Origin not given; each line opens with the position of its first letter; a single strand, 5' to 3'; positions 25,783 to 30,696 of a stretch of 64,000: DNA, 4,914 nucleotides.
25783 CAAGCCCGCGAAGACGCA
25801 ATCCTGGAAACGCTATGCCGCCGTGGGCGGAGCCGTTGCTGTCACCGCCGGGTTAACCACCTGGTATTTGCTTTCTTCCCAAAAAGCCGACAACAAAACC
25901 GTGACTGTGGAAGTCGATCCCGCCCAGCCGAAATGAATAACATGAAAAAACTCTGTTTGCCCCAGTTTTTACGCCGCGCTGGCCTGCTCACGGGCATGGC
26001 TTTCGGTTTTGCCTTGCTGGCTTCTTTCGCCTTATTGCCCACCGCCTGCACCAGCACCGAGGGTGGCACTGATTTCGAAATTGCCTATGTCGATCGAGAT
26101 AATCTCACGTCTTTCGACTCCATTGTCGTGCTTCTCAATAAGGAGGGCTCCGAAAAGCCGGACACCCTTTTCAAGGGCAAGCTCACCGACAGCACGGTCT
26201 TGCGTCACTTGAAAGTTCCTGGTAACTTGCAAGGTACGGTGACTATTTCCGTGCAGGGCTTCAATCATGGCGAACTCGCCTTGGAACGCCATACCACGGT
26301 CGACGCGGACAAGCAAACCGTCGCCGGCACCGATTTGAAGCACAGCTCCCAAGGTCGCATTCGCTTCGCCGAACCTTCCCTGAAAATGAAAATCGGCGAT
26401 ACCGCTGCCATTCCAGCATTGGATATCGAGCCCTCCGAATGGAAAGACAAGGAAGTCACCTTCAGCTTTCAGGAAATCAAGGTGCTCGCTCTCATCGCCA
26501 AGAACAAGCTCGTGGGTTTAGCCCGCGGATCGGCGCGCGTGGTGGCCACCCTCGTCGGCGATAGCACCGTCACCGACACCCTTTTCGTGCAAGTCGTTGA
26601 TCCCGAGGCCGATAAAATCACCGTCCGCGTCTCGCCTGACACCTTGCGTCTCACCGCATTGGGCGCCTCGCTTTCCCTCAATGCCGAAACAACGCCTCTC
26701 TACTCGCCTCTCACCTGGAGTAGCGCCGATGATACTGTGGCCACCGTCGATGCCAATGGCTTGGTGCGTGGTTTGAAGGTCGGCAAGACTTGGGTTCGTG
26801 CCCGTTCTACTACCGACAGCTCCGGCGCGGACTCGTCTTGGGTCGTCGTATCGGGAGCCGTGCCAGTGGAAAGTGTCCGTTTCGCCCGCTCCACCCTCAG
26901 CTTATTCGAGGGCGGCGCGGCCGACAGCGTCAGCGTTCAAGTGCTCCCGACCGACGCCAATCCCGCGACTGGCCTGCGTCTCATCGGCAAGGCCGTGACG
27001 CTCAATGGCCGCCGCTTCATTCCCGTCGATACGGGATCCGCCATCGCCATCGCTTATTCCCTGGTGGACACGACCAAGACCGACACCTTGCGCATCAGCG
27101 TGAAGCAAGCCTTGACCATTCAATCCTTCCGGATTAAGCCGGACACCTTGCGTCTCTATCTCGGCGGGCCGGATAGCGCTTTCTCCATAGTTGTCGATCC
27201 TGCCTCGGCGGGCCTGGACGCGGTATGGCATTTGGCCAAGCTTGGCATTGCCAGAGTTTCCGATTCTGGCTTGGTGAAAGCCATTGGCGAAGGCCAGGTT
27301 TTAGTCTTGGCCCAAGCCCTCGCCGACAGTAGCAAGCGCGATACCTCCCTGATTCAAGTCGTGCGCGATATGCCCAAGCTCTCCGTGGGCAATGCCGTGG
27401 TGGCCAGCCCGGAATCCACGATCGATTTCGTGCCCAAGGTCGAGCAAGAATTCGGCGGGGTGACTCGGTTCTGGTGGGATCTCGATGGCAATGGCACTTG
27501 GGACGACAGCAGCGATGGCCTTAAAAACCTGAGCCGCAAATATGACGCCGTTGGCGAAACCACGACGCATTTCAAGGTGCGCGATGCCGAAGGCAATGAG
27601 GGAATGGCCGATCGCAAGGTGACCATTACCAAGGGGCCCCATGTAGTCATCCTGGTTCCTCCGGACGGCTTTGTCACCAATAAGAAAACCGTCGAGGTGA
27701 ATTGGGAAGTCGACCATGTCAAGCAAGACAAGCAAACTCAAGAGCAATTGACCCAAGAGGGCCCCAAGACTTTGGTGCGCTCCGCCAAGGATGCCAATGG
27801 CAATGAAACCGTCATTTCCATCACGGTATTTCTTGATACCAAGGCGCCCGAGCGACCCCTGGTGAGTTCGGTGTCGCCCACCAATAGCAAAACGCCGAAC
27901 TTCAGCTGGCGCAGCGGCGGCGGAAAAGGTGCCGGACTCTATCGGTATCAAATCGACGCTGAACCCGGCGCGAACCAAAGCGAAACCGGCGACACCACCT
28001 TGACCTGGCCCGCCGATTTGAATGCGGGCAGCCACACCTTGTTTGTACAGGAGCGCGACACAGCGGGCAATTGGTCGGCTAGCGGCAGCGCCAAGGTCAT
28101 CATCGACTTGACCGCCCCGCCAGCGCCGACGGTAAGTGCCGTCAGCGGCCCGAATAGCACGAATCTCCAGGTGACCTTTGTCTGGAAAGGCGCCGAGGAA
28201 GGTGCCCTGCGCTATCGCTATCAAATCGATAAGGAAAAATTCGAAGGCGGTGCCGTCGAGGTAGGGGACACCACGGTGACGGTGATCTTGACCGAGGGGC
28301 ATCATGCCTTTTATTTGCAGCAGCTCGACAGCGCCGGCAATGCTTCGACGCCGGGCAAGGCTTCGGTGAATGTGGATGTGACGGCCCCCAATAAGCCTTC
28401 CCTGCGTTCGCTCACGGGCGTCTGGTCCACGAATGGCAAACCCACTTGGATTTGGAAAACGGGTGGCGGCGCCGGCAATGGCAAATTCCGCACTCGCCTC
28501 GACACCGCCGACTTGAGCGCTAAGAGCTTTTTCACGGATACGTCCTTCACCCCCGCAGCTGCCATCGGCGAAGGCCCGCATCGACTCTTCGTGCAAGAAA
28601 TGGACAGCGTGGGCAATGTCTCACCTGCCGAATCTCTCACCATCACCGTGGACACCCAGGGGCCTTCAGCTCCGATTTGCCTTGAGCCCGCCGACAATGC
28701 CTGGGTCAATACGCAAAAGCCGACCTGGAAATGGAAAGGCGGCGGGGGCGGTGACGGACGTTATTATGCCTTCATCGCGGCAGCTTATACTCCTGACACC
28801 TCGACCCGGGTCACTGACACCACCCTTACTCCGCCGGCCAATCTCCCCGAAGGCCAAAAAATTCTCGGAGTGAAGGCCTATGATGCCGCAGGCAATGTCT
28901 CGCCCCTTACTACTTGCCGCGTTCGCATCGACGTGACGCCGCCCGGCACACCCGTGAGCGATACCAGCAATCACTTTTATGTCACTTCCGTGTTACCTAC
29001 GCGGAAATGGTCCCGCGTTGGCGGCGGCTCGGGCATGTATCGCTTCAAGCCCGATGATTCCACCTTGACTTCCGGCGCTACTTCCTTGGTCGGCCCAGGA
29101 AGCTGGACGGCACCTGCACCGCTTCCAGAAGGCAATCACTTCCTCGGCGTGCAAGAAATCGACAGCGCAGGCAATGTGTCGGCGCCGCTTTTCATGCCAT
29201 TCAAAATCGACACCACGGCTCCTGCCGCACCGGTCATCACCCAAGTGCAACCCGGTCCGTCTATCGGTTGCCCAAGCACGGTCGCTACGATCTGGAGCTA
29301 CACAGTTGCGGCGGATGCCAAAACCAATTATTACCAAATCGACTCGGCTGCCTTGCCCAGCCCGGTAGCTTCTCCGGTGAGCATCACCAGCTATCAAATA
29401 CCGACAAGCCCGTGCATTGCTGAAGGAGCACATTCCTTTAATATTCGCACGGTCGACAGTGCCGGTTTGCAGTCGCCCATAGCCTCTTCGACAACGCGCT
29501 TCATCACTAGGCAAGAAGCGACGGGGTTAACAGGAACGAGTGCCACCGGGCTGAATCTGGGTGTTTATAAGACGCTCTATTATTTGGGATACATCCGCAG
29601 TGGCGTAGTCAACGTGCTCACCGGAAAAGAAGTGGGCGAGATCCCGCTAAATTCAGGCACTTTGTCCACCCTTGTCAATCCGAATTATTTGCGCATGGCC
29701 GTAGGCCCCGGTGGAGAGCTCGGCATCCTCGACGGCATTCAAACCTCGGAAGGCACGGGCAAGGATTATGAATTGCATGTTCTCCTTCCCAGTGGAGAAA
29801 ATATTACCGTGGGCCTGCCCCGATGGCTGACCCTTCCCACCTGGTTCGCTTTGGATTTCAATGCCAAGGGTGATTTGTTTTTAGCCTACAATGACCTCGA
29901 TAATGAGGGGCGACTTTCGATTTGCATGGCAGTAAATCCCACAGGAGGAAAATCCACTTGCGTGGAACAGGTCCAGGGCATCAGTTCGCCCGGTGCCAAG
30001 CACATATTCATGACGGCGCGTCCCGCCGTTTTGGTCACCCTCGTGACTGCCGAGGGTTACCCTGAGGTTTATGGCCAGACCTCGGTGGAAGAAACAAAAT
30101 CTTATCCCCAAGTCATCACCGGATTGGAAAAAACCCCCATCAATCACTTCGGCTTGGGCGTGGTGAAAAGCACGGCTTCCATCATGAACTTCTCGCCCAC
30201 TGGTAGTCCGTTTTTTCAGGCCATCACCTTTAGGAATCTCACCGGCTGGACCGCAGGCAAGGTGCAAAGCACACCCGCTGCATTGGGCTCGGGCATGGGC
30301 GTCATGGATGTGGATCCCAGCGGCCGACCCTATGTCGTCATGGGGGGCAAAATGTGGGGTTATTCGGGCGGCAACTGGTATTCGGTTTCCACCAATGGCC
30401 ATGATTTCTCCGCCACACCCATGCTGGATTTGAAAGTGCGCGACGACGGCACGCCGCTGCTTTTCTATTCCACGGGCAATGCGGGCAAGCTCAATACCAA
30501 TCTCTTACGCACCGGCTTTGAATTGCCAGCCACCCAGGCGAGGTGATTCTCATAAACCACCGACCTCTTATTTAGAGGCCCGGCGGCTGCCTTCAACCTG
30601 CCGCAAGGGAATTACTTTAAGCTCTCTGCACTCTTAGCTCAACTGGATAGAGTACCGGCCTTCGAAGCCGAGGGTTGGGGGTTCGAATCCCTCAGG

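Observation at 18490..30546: Inverted pair of paralogous two-gene modules (small secreted TPR-like membrane-anchored protein + giant Ig-like surface lipoprotein) flanking a double-domain U32 peptidase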

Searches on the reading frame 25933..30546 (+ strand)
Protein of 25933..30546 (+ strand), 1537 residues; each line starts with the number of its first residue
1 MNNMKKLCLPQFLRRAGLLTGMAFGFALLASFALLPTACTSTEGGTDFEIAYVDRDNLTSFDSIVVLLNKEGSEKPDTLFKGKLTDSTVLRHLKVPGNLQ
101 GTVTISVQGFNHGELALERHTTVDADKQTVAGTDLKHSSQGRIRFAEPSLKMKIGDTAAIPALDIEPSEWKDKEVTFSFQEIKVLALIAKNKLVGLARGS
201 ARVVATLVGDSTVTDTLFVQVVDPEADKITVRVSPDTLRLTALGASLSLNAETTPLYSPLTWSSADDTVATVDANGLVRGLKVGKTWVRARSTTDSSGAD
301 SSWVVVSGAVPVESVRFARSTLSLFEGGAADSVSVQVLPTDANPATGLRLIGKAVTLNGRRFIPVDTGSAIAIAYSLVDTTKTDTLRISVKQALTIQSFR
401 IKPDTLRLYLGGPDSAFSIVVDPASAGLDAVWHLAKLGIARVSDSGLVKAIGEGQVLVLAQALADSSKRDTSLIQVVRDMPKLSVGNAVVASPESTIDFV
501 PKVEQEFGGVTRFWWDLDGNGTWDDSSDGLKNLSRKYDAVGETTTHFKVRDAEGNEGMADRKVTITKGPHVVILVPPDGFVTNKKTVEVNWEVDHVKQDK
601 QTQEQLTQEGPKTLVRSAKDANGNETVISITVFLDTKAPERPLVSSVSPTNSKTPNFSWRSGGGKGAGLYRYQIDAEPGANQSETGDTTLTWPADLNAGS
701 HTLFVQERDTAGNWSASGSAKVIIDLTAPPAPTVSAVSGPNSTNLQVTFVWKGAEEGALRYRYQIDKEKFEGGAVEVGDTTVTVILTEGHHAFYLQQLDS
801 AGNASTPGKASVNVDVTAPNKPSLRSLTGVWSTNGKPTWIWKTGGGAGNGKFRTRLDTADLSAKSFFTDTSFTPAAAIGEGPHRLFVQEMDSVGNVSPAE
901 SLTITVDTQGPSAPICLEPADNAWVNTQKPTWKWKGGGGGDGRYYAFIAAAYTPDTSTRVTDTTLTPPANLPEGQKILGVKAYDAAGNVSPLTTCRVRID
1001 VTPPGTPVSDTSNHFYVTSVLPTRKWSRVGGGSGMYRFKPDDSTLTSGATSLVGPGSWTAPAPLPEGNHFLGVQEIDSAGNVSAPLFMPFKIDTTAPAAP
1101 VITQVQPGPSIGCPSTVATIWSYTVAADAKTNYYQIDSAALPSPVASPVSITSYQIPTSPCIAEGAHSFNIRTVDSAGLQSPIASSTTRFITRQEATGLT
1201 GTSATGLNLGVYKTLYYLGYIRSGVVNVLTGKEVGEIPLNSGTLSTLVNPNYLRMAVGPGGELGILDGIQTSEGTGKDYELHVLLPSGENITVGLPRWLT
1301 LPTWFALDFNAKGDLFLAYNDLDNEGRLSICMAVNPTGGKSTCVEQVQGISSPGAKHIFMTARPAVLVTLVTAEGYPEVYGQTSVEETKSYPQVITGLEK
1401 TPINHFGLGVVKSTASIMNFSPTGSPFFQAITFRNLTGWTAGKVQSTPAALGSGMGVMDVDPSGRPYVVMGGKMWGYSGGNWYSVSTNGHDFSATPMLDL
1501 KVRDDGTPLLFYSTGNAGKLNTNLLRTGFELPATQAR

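Call 7: search_protein_families(library=pfam, proteins=[window:25933-30546:+], max_evalue=0.01)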
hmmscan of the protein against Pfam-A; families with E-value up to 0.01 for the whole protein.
window:25933-30546:+ (1537 aa): 3 families
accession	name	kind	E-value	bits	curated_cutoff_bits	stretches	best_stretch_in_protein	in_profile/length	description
PF19077.6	Big_13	-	7.1e-29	100.7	27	2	650-725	24-101/102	Bacterial Ig-like domain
PF02368.24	Big_2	-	1.4e-09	38.2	22.8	1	231-293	5-69/79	Bacterial Ig-like domain (group 2)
PF15418.12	DUF4625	-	0.0034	18.1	27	0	677-716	84-123/131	Domain of unknown function (DUF4625)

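Call 8: search_protein_families(library=ncbifam, proteins=[window:25933-30546:+], max_evalue=0.01)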
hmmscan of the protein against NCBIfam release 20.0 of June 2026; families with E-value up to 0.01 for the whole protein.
window:25933-30546:+ (1537 aa): 4 families
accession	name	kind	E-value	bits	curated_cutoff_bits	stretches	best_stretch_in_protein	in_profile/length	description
NF047446.1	barrel_OmpL47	domain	1.2e-17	64.1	40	0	778-814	33-68/68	OmpL47-type beta-barrel domain-containing protein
NF047441.1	Lepto_OmpL47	equivalog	1.1e-09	38.4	250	0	784-820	108-144/336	multi-beta-barrel domain surface protein OmpL47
NF040520.1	Ig_like_BLP2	equivalog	4e-05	21.9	750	0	778-828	468-519/730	Ig-like repeat protein Blp2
NF045522.1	MXAN_2561_fam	equivalog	6.4e-05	22.6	150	0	709-809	149-252/304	MXAN_2561 family MXYO-CTERM-anchored protein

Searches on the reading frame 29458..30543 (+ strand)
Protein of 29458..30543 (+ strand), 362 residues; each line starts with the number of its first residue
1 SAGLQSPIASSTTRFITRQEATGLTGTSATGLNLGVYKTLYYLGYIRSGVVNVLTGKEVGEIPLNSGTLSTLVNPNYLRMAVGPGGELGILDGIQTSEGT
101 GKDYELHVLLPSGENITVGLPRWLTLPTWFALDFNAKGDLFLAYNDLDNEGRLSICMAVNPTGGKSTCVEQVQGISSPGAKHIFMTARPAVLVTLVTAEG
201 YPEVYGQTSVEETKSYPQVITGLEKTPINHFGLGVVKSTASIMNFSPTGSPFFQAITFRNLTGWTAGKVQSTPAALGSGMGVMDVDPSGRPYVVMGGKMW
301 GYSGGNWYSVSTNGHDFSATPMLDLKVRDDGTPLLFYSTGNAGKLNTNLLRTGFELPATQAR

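Call 64: search_protein_families(library=pfam, proteins=[window:29458-30543:+], max_evalue=5)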
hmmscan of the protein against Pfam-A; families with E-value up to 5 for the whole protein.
seq(362 aa): 0 families
